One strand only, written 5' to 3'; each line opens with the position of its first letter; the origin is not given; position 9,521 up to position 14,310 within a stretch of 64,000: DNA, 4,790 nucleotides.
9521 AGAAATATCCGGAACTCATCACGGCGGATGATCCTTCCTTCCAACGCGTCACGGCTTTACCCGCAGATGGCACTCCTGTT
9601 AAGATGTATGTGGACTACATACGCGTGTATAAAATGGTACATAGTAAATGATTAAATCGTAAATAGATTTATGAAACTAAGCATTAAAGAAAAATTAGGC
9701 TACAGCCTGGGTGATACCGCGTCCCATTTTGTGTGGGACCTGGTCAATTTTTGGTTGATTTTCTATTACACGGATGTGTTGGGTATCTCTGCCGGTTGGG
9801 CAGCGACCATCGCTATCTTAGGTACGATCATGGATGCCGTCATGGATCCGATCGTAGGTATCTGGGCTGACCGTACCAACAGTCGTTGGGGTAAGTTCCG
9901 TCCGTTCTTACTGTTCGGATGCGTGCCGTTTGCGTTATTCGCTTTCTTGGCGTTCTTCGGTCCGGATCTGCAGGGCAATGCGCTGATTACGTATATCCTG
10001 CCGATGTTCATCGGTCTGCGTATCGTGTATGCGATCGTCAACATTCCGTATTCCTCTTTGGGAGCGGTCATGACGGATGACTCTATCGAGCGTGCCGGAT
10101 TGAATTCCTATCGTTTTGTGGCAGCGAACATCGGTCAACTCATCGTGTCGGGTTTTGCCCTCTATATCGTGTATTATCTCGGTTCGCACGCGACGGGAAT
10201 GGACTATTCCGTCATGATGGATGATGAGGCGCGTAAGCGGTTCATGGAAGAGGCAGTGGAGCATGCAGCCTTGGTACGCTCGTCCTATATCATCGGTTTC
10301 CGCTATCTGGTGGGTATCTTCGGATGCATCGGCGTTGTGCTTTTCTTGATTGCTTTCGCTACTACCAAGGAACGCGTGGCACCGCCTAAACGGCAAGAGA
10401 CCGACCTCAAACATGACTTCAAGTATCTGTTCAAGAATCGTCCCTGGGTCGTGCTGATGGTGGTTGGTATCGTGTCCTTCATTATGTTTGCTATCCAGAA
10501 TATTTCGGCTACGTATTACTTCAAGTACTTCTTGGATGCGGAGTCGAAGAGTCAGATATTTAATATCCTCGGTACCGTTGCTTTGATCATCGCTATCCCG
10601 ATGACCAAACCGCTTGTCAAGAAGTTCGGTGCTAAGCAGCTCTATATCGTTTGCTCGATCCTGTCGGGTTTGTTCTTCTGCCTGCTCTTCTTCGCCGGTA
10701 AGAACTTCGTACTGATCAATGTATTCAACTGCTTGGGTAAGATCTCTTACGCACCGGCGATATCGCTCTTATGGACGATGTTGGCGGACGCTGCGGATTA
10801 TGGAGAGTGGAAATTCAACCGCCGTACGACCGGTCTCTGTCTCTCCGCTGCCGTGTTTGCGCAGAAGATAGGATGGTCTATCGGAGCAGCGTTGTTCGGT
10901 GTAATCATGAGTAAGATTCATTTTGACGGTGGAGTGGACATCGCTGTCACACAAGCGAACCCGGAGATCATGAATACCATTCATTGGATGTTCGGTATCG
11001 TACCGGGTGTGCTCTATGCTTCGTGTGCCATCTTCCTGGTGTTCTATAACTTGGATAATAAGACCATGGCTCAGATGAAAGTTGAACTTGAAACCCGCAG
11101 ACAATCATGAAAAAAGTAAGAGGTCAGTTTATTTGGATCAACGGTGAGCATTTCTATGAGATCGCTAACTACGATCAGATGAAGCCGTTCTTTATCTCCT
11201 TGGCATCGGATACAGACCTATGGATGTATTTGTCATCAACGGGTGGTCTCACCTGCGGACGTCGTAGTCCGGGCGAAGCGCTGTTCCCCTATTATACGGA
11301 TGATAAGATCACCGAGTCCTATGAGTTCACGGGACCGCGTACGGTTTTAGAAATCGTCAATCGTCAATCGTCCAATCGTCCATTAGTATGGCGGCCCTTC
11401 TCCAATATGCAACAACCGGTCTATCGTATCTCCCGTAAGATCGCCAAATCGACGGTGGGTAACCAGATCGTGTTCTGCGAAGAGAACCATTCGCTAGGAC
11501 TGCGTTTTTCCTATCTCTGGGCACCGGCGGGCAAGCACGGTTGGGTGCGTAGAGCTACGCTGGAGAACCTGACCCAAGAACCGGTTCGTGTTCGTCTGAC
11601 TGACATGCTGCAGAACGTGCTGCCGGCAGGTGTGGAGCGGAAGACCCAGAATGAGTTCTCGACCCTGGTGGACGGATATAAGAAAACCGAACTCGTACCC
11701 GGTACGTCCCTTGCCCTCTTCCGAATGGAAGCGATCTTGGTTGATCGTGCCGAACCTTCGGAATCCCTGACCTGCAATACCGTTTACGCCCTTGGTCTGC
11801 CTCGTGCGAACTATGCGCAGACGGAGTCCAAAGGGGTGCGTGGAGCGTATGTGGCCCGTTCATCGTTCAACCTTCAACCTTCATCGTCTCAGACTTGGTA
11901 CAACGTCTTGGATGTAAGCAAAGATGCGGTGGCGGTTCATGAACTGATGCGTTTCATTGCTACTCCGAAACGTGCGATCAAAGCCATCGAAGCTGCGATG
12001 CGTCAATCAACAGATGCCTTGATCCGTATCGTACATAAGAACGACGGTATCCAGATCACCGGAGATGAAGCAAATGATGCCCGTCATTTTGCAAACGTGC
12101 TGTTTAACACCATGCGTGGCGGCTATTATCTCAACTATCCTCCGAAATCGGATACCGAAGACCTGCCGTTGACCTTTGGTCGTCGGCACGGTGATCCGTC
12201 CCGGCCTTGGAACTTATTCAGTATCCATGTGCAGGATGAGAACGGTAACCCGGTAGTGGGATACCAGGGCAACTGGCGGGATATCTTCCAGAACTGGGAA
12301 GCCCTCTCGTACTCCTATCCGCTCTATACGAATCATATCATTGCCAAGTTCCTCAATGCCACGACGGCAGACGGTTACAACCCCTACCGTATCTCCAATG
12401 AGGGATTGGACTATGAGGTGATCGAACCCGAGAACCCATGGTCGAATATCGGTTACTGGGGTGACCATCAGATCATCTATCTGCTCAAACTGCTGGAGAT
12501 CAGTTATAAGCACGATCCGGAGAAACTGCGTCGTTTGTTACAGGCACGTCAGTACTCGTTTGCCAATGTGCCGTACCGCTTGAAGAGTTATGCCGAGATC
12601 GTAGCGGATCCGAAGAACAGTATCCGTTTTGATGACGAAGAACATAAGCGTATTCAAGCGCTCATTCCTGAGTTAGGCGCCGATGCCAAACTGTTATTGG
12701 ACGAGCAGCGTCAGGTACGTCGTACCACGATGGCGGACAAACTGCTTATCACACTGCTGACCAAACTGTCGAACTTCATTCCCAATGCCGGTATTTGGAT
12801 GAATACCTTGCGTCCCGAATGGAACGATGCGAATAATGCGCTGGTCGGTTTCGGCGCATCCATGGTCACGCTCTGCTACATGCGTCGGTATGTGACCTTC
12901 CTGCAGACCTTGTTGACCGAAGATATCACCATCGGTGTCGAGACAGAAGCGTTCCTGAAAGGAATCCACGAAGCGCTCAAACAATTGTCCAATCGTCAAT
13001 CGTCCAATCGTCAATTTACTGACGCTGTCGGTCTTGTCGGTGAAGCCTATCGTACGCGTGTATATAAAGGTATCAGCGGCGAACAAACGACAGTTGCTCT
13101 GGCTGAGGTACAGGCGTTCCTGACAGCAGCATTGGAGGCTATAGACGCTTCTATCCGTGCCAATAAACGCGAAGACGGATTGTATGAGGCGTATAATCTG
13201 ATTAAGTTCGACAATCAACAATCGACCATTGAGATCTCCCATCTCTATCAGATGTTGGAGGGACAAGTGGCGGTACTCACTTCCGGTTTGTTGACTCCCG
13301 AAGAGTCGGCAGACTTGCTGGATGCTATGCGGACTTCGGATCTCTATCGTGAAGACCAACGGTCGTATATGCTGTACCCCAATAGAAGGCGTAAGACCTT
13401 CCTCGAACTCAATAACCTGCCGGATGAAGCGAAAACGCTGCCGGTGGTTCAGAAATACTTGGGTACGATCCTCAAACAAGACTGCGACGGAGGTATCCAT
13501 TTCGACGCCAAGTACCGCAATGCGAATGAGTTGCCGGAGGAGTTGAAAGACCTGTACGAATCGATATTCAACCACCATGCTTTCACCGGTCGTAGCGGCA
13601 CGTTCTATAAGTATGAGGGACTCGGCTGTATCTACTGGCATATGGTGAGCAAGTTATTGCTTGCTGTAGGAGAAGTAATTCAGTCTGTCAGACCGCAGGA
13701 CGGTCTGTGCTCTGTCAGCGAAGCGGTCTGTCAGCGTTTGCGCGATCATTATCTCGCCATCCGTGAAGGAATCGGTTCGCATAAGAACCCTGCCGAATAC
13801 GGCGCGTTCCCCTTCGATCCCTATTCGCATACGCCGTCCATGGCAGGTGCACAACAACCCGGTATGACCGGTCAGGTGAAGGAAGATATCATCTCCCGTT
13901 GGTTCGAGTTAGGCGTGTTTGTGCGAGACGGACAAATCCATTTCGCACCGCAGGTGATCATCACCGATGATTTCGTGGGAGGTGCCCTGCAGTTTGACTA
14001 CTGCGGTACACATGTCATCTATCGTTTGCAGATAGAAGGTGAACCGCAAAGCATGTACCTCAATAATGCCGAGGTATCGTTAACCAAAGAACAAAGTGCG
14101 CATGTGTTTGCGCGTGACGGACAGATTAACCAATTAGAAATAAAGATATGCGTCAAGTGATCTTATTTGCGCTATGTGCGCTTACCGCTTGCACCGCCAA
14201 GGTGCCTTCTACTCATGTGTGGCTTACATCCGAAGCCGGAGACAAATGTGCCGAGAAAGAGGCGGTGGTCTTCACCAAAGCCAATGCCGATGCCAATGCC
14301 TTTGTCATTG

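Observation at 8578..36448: Family of more than 20 dispersed 7-nt periodic tandem tracts, in frame inside conserved enzymes, inside signal peptides and next to tRNAs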

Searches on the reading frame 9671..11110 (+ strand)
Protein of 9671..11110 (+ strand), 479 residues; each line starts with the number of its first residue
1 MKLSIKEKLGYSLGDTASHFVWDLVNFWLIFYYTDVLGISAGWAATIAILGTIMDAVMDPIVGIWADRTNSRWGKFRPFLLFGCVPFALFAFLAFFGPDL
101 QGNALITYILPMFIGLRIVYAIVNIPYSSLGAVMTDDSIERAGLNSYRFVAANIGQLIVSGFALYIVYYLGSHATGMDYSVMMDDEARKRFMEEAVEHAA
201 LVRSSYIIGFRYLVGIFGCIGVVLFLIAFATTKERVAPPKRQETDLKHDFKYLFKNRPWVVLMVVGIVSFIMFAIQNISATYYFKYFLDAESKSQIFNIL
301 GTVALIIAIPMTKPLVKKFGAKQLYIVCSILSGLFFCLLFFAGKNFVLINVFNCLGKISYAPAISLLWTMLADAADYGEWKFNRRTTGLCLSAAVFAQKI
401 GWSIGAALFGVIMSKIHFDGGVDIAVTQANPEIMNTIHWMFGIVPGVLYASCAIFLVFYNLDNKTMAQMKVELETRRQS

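Call 6: search_protein_families(library=pfam, proteins=[window:9671-11110:+])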
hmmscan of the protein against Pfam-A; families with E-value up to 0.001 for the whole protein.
window:9671-11110:+ (479 aa): 3 families
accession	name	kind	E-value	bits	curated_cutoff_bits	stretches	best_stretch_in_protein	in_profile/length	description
PF13347.12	MFS_2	-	1.1e-86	291.5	27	1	10-463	1-427/427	MFS/sugar transport protein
PF07690.21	MFS_1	-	2.3e-17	63.4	33.4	2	18-406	8-347/347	Major Facilitator Superfamily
PF12832.13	MFS_1_like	-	0.00062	19.4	25.2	0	148-372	202-327/373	MFS_1 like family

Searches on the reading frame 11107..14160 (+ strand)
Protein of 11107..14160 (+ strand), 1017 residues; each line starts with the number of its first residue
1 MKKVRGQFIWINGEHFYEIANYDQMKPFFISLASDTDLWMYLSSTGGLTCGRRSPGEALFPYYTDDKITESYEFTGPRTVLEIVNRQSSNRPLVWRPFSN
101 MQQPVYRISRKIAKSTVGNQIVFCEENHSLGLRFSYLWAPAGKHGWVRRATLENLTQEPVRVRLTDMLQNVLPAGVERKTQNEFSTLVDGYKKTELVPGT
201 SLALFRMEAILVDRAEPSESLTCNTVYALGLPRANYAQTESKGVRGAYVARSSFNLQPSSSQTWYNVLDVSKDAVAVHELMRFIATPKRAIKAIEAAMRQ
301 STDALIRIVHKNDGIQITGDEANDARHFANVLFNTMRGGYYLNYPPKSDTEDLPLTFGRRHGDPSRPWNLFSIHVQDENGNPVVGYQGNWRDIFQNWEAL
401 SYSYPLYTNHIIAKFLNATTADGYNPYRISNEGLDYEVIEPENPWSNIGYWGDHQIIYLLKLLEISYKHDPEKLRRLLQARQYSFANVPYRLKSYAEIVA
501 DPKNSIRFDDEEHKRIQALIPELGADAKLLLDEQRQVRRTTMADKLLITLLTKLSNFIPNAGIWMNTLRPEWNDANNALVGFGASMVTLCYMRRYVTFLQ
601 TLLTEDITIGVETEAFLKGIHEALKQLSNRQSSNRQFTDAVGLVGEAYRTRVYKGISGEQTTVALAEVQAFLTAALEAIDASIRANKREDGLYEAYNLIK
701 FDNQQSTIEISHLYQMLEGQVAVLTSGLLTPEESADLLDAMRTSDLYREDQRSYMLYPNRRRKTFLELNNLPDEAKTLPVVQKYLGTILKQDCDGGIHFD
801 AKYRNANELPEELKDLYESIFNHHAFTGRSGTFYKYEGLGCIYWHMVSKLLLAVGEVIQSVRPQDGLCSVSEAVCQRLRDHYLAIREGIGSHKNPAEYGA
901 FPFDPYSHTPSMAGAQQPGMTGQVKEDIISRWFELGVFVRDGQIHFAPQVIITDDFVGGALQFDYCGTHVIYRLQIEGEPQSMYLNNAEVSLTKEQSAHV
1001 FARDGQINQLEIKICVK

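Call 6: search_protein_families(library=pfam, proteins=[window:11107-14160:+])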
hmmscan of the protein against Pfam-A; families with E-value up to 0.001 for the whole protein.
window:11107-14160:+ (1017 aa): 0 families

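Call 32: find_encoding_contigs(protein=window:11107-14160:+, flank=10000, max_places=10)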
Protein window:11107-14160:+ (1017 aa): 3 contigs read that carry it; 1 place shown.
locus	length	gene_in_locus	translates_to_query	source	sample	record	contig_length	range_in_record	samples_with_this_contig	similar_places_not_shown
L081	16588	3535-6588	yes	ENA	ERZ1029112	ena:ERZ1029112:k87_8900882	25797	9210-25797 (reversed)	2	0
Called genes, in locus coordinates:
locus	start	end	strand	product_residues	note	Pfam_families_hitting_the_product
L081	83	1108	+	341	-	PF03935:SKN1_KRE6_Sbg1 (weak), PF00722:Glyco_hydro_16, PF26113:GH16_XgeA (weak)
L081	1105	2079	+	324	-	PF00722:Glyco_hydro_16 (faint), PF03935:SKN1_KRE6_Sbg1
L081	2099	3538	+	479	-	PF07690:MFS_1, PF13347:MFS_2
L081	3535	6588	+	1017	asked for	-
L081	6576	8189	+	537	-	PF14587:Glyco_hydr_30_2 (weak), PF02055:Glyco_hydro_30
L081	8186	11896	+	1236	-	PF17652:Glyco_hydro81C, PF00754:F5_F8_type_C, PF22633:F5_F8_type_C_2, PF00754:F5_F8_type_C, PF22633:F5_F8_type_C_2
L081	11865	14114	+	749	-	PF00933:Glyco_hydro_3, PF01915:Glyco_hydro_3_C, PF14310:Fn3-like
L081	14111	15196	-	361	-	PF16149:DUF4857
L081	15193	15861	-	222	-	-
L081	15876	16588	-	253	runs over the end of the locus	PF00005:ABC_tran, PF13304:AAA_21 (weak)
